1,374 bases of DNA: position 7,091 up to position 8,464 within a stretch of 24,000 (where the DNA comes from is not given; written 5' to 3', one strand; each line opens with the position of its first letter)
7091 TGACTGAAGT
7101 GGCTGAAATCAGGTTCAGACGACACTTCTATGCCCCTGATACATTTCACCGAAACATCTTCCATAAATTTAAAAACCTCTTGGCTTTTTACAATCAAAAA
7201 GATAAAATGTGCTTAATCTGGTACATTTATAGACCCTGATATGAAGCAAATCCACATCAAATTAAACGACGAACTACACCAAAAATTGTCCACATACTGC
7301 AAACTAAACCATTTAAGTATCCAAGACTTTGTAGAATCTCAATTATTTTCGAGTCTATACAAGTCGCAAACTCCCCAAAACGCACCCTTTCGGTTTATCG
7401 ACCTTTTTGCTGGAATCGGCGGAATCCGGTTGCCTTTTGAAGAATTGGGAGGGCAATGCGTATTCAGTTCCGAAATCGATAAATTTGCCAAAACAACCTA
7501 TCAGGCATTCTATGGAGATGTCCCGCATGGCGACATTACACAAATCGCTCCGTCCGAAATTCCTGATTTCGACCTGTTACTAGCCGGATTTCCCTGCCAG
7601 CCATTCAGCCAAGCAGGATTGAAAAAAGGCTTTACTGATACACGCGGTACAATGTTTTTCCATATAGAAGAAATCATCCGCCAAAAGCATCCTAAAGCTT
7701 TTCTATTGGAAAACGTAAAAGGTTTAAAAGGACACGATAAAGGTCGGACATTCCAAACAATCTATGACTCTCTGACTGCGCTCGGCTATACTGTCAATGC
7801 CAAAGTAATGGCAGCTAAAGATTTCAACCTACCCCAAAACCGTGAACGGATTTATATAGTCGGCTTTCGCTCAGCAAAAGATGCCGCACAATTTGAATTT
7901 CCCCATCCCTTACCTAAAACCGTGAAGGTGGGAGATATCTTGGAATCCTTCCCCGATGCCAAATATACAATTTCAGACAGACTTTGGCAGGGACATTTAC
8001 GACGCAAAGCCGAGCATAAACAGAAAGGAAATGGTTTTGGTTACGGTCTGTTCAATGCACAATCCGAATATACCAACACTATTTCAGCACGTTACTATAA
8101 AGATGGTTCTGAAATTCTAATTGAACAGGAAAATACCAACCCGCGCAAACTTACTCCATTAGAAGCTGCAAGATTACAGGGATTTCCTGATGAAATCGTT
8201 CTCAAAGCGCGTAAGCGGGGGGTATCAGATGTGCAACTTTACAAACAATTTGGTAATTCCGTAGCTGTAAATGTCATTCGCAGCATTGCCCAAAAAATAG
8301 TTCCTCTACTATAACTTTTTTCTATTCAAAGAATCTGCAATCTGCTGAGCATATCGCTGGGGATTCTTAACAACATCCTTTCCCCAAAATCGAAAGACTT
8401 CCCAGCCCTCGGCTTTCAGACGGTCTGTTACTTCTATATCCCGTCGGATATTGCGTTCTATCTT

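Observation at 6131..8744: AT-rich restriction-modification-Vsr cassette inserted precisely between pheS and pheT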

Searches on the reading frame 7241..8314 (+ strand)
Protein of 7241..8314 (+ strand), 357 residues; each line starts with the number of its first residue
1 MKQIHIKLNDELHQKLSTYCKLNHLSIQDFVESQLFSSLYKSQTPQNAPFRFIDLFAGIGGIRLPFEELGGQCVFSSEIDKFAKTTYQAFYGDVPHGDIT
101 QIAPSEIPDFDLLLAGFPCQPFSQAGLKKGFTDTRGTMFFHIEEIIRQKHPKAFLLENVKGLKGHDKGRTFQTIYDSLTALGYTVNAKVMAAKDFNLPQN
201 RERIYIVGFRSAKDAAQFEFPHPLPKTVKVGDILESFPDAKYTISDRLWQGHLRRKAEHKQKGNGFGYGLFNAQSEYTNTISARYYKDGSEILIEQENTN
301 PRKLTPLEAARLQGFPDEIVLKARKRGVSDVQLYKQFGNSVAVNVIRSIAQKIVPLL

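Call 3: search_protein_families(library=pfam, proteins=[window:7241-8314:+], max_evalue=0.1)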
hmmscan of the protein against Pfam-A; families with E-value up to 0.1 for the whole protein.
window:7241-8314:+ (357 aa): 2 families
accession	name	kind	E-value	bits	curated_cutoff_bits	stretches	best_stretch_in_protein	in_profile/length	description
PF00145.23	DNA_methylase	-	1.1e-102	344.2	22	1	50-353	1-322/324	C-5 cytosine-specific DNA methylase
PF09386.16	ParD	-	0.026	15.4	27.3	1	1-45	1-45/80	Antitoxin ParD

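Call 4: search_protein_families(library=ncbifam, proteins=[window:7241-8314:+], max_evalue=0.1)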
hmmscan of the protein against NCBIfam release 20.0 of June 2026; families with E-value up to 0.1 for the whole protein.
window:7241-8314:+ (357 aa): 2 families
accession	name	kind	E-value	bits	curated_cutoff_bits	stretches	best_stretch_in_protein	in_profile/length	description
TIGR00675.1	dcm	superfamily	1.2e-104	350.5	100.65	1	52-353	1-329/329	DNA (cytosine-5-)-methyltransferase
NF007772.0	PRK10458.1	subfamily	1.2e-81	274.7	710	2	94-354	154-453/472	DNA cytosine methylase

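Call 21: search_solved_structures(query=window:7241-8314:+, max_evalue=0.001)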
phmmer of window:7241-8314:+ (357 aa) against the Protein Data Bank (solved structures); distinct sequences matched with E-value up to 0.001: 63 (the best 60 are shown).
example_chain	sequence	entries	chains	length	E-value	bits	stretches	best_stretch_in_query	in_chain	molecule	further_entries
1svu_A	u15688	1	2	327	9e-68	232.2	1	46-353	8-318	Modification methylase HhaI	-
10mh_A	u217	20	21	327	1.2e-67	231.8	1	46-353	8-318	PROTEIN (CYTOSINE-SPECIFIC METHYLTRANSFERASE HHAI) | HaeIII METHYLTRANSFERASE | Modification methylase HhaI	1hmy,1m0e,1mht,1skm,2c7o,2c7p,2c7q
1fjx_A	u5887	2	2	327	1.5e-67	231.5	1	46-353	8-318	HHAI DNA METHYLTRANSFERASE | MODIFICATION METHYLASE HHAI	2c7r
2i9k_A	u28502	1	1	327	1.7e-67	231.3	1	46-353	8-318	Modification methylase HhaI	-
2uyh_A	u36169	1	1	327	2.3e-67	230.8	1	46-353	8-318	MODIFICATION METHYLASE HHAI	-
2zcj_A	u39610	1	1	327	3.2e-67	230.4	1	46-353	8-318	Modification methylase HhaI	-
3lx6_A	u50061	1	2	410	4.9e-67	229.8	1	45-355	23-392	Cytosine-specific methyltransferase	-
3me5_A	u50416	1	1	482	5.6e-67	229.6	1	25-355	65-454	Cytosine-specific methyltransferase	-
2uyc_A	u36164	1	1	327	6.1e-67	229.5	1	46-353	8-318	MODIFICATION METHYLASE HHAI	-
2uz4_A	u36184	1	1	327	6.1e-67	229.5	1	46-353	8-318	MODIFICATION METHYLASE HHAI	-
2z6u_A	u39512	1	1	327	8.3e-67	229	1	46-353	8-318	Modification methylase HhaI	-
2z6q_A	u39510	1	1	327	8.4e-67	229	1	46-353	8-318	Modification methylase HhaI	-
2z6a_A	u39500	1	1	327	2.2e-66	227.6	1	46-353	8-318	Modification methylase HhaI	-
1dct_A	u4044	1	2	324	7e-35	124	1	52-229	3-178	PROTEIN (MODIFICATION METHYLASE HAEIII)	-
3ubt_Y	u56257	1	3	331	1.9e-33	119.3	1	52-229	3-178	Modification methylase HaeIII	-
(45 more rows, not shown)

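Call 23: find_homologous_proteins(query=window:7241-8314:+)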
Query window:7241-8314:+ (357 aa): 8000 proteins with E <= 0.001 among 8000 candidates; the best 120 are listed.
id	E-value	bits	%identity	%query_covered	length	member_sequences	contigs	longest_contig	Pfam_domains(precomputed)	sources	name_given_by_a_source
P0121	1.6e-238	809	99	100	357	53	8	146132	PF00145.24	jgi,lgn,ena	-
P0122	1.3e-214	730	89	100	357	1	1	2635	PF00145.24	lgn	-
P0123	5.1e-195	666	82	100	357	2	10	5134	PF00145.24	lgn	-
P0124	1.5e-181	621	76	100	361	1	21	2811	PF00145.24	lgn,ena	-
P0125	1.4e-174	598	75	100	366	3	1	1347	PF00145.24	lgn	-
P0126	2.1e-173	594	75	100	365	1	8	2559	PF00145.24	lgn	-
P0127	8.6e-169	579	73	99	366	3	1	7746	PF00145.24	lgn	-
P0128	4.9e-168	577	71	100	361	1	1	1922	PF00145.24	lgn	-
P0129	9.2e-167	573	72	100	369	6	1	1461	PF00145.24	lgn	-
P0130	1.3e-166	572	71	100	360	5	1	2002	PF00145.24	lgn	-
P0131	3.9e-166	571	70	100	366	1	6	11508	PF00145.24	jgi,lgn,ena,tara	jgi:DNA (cytosine-5)-methyltransferase 1|tara:strand:+ start:971 stop:2071 length:1101 start_codon:y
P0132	5.4e-166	570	70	100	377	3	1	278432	PF00145.24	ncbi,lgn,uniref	ncbi:Modification methylase HpaII [Carnimonas sp. R-84981]|uniref:DNA cytosine methyltransferase n=1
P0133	5.9e-166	570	71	99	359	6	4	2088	PF00145.24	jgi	jgi:DNA (cytosine-5)-methyltransferase 1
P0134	1.8e-165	568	71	100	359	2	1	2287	PF00145.24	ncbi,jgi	jgi:DNA (cytosine-5)-methyltransferase 1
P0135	4.1e-165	567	70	100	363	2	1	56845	PF00145.24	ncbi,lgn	ncbi:DNA (cytosine-5-)-methyltransferase [Galenea microaerophila]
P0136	6.8e-164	563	71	100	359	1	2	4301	PF00145.24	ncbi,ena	-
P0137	2.2e-163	561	69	100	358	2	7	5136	PF00145.24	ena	-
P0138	2.7e-163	561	70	100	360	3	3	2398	PF00145.24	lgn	-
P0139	2.9e-163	561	70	99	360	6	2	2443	PF00145.24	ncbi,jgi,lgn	jgi:DNA (cytosine-5)-methyltransferase 1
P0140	3.9e-163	561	71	98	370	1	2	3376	PF00145.24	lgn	-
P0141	4.3e-162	557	70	100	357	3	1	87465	PF00145.24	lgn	-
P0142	5.8e-162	557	68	100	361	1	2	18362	PF00145.24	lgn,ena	-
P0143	6.0e-161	553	71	100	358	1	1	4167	PF00145.24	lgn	-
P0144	6.2e-161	553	69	100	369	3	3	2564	PF00145.24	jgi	jgi:DNA (cytosine-5)-methyltransferase 1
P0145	1.3e-160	552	68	100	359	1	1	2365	PF00145.24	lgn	-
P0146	1.0e-159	549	67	100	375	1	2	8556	PF00145.24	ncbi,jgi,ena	-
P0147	2.9e-159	548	68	99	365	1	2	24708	PF00145.24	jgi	jgi:DNA (cytosine-5)-methyltransferase 1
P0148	4.7e-158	544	68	100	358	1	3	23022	PF00145.24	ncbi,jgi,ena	jgi:DNA (cytosine-5)-methyltransferase 1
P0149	1.7e-157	542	69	99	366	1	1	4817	PF00145.24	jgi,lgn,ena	jgi:DNA (cytosine-5)-methyltransferase 1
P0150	2.0e-157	542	69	100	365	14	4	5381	PF00145.24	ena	-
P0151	2.2e-154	532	75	86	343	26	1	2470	PF00145.24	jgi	-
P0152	5.0e-153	527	65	99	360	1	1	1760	PF00145.24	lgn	-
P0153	3.5e-152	525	71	92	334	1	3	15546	PF00145.24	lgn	-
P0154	3.7e-152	525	64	100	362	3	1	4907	PF00145.24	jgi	-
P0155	1.6e-151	523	64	100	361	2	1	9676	PF00145.24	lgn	-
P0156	5.8e-151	521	65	99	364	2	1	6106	PF00145.24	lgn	-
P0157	1.4e-150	519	65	99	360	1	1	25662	PF00145.24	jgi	jgi:DNA (cytosine-5)-methyltransferase 1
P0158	3.0e-150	518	64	100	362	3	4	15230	PF00145.24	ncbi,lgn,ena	-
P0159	4.6e-150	518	65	99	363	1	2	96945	PF00145.24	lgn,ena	-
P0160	1.1e-149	516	65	99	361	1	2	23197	PF00145.24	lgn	-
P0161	1.2e-148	513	68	93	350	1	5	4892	PF00145.24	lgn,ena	-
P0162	3.1e-148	512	64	98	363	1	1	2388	PF00145.24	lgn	-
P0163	4.7e-148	511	63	100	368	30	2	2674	PF00145.24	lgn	-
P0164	8.0e-148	510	62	100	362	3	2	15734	PF00145.24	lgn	-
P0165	3.5e-147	508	63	99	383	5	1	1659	PF00145.24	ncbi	-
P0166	4.5e-147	508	63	99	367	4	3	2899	PF00145.24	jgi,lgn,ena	-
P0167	4.7e-147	508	72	87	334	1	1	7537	PF00145.24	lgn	-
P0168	1.0e-146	507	63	99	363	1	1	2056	PF00145.24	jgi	jgi:DNA (cytosine-5)-methyltransferase 1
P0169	2.9e-146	505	63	99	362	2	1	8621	PF00145.24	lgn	-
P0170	8.9e-146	504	74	85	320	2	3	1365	PF00145.24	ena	-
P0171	3.3e-145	502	71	87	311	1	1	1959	PF00145.24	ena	-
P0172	1.3e-144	500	71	85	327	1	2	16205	PF00145.24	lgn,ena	-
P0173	4.0e-144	498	69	90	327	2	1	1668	PF00145.24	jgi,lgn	-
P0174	1.0e-143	497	63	100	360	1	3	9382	PF00145.24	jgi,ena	-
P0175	4.1e-143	495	62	100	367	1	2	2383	PF00145.24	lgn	-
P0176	8.5e-143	494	70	86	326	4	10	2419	PF00145.24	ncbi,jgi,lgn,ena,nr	ncbi:MAG TPA: DNA cytosine methyltransferase [Flavobacteriaceae bacterium]|nr:DNA cytosine methyltra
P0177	1.7e-142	493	70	86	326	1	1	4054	PF00145.24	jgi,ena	-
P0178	1.9e-142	493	63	100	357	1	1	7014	PF00145.24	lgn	-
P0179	3.4e-142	492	65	93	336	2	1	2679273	PF00145.24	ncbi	ncbi:MAG: DNA cytosine methyltransferase [Halarcobacter ebronensis]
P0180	1.5e-141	490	71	87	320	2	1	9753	PF00145.24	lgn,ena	-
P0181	2.9e-141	489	68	89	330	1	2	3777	PF00145.24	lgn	-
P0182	3.3e-141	489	68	92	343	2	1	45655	PF00145.24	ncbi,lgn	-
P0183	3.8e-141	488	68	86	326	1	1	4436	PF00145.24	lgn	-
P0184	4.6e-141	488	67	86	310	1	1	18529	PF00145.24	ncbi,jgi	jgi:DNA (cytosine-5)-methyltransferase 1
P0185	1.6e-140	486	68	86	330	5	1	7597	PF00145.24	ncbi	-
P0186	3.5e-140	485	69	85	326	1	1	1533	PF00145.24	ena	-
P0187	6.6e-140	484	69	85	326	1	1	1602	PF00145.24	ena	-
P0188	7.4e-140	484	70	85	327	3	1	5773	PF00145.24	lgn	-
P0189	1.1e-139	484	61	100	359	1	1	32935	PF00145.24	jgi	jgi:DNA (cytosine-5)-methyltransferase 1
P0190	9.4e-139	480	67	87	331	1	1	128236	PF00145.24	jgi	jgi:DNA (cytosine-5)-methyltransferase 1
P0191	2.1e-138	479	69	85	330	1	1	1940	PF00145.24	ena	-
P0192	2.4e-138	479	68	86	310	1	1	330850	PF00145.24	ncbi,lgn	-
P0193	3.3e-138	479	69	86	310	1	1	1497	PF00145.24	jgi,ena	-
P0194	4.6e-138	478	69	86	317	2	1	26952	PF00145.24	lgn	-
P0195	2.8e-137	476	66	88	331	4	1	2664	PF00145.24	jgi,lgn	-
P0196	3.9e-137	475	68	86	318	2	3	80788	PF00145.24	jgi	jgi:DNA (cytosine-5)-methyltransferase 1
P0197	1.0e-136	474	67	86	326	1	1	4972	PF00145.24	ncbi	-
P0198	1.4e-136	473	67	86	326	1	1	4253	PF00145.24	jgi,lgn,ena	-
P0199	2.3e-136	473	68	85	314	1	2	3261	PF00145.24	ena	-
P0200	2.5e-136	473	61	100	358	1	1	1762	PF00145.24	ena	-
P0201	4.9e-136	472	70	86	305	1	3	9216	PF00145.24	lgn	-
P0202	6.4e-136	471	66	86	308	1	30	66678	PF00145.24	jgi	jgi:DNA (cytosine-5)-methyltransferase 1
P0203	8.2e-136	471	67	85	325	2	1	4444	PF00145.24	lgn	-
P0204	1.1e-135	470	60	100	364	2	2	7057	PF00145.24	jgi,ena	-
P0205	1.4e-135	470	67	86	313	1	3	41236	PF00145.24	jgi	jgi:DNA (cytosine-5)-methyltransferase 1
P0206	1.6e-135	470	68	84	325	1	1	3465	PF00145.24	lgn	-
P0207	2.3e-135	469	66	86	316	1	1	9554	PF00145.24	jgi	jgi:DNA (cytosine-5)-methyltransferase 1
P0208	3.0e-135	469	66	85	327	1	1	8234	PF00145.24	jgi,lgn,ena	-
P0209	1.2e-134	467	67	87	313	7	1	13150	PF00145.24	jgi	-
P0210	1.6e-134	467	66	86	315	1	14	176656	PF00145.24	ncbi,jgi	jgi:DNA (cytosine-5)-methyltransferase 1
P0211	5.9e-134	465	67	87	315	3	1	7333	PF00145.24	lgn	-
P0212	6.5e-134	465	68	86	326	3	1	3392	PF00145.24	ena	-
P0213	1.3e-133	464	66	87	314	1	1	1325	PF00145.24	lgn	-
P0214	2.4e-133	463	65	87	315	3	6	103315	PF00145.24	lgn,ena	-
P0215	2.6e-133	463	70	85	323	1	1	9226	PF00145.24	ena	-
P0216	2.8e-133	462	70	85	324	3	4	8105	PF00145.24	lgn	-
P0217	3.6e-133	462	68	86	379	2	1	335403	PF00145.24,PF01381.29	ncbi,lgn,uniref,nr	ncbi:DNA (cytosine-5-)-methyltransferase [Collinsella sp. An271]|uniref:DNA (cytosine-5-)-methyltran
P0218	1.1e-132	461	63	96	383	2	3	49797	PF00145.24,PF01381.29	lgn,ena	-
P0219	1.2e-132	460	64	89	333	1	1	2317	PF00145.24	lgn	-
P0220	1.3e-132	460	66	85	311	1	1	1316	PF00145.24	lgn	-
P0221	1.5e-132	460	69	86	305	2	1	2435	PF00145.24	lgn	-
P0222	2.2e-132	460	65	88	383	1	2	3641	PF00145.24,PF01381.29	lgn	-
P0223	2.4e-132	459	68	86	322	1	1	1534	PF00145.24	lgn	-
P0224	2.7e-132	459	65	88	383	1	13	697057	PF00145.24,PF01381.29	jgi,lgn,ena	jgi:DNA (cytosine-5)-methyltransferase 1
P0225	2.7e-132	459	65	88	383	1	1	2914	PF00145.24,PF01381.29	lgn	-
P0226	3.1e-132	459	65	88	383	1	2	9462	PF00145.24,PF01381.29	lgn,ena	-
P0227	3.6e-132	459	65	88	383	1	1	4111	PF00145.24,PF01381.29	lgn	-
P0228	3.9e-132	459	62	95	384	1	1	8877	PF00145.24,PF01381.29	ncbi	-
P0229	4.0e-132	459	66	90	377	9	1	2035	PF00145.24,PF01381.29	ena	-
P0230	5.5e-132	458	64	87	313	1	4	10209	PF00145.24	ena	-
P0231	6.1e-132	458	63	95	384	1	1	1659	PF00145.24,PF01381.29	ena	-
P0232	8.2e-132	458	62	96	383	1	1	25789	PF00145.24,PF01381.29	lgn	-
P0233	9.0e-132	458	65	88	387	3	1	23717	PF00145.24,PF01381.29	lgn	-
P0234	9.2e-132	458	63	95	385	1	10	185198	PF00145.24,PF01381.29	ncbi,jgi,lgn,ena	-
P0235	1.0e-131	457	68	86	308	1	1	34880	PF00145.24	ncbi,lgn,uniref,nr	ncbi:DNA (cytosine-5)-methyltransferase 1 [Allopseudospirillum japonicum]|uniref:Cytosine-specific m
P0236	1.4e-131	457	65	89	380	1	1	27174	PF00145.24,PF01381.29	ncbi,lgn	-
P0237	1.6e-131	457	63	95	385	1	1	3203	PF00145.24,PF01381.29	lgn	-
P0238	1.7e-131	457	64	95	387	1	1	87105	PF00145.24,PF01381.29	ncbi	-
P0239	2.1e-131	456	67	87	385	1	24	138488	PF00145.24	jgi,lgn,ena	-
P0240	2.2e-131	456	68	86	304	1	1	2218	PF00145.24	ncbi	-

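Call 55: find_encoding_contigs(protein=P0217, flank=4000, max_places=1)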
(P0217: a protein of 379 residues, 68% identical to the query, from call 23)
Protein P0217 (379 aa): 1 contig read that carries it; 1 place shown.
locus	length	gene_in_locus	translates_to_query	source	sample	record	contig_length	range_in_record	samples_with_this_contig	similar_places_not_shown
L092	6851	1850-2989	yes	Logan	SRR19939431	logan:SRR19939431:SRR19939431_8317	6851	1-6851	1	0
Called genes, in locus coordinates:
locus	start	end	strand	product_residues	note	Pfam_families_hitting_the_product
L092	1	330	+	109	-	?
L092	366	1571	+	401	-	-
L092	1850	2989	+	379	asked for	PF01381:HTH_3 (weak), PF00145:DNA_methylase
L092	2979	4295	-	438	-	PF09563:RE_LlaJI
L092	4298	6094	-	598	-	PF07728:AAA_5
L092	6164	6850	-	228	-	?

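Call 56: find_encoding_contigs(protein=P0224, flank=4000, max_places=1)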
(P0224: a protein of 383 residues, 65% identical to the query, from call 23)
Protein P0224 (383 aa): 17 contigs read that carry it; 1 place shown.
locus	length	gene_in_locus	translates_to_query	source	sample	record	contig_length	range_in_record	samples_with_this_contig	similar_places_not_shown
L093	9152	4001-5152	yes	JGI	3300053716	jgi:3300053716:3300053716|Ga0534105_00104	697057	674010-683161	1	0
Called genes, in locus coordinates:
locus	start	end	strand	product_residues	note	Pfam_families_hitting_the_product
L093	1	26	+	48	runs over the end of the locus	-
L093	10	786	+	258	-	PF25310:VG15 (faint), PF15542:Ntox50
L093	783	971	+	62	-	-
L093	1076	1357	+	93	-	-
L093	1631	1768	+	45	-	-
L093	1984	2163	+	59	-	PF08845:SymE_toxin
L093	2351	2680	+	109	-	-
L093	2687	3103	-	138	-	PF03852:Vsr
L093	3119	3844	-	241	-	-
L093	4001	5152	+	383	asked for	PF01381:HTH_3, PF00145:DNA_methylase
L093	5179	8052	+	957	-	PF20720:nSTAND3 (faint), PF07728:AAA_5, PF28529:McrB_lid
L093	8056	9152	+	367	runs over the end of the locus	PF10117:McrBC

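Call 57: search_solved_structures(query=L093:3119-3844:-, max_evalue=1, show_alignments=1)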
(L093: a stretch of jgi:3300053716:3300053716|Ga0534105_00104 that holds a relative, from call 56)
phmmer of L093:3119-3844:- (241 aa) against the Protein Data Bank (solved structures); distinct sequences matched with E-value up to 1: 2.
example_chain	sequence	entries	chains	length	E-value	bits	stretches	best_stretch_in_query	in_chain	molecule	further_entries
2ztg_A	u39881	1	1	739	0.39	13.3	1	166-219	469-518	Alanyl-tRNA synthetase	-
3g8y_A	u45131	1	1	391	0.68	12.6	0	66-147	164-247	SusD/RagB-associated esterase-like protein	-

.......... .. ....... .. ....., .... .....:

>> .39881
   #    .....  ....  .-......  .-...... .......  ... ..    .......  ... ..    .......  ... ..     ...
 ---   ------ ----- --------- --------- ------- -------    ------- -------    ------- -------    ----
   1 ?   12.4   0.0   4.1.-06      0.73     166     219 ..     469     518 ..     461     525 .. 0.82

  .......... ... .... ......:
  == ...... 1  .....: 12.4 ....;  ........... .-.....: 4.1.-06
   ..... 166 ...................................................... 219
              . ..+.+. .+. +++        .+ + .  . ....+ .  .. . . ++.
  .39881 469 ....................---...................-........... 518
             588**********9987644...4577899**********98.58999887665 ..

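Call 58: search_protein_families(library=pfam, proteins=[L093:3119-3844:-, L092:366-1571:+], max_evalue=0.1)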
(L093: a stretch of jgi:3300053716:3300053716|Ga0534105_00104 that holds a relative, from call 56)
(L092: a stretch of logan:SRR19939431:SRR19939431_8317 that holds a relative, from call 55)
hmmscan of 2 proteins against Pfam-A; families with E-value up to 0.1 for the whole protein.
L093:3119-3844:- (241 aa): 0 families

L092:366-1571:+ (401 aa): 0 families
